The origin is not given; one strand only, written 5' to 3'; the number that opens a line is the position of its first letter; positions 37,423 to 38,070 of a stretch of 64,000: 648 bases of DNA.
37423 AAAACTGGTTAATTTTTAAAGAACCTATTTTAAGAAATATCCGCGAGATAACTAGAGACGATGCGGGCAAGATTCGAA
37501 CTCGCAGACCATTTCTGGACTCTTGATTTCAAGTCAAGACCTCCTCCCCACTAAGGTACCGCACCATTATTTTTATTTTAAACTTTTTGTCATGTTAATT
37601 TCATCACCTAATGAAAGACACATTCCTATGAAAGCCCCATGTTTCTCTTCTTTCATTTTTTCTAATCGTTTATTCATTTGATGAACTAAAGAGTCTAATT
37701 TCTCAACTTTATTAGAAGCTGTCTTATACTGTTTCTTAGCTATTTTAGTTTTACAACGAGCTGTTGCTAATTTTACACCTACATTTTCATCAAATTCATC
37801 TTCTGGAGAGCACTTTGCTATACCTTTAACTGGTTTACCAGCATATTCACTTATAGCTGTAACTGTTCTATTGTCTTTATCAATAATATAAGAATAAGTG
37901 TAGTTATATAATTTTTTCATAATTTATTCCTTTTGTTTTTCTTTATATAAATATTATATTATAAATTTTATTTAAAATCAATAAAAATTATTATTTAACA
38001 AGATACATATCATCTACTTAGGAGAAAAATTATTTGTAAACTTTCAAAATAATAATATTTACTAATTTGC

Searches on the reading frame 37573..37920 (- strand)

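Call 49: search_protein_families(library=pfam, proteins=[window:37573-37920:-], max_evalue=0.01)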
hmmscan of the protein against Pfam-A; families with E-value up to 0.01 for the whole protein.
window:37573-37920:- (115 aa): 2 families
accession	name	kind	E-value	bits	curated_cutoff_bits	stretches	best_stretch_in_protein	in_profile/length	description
PF08962.16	Rv2632c-like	-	0.00018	21.9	25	1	32-75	33-76/82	Rv2632c-like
PF05335.18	DUF745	-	0.0073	16.5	33.3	1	46-96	80-130/183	Protein of unknown function (DUF745)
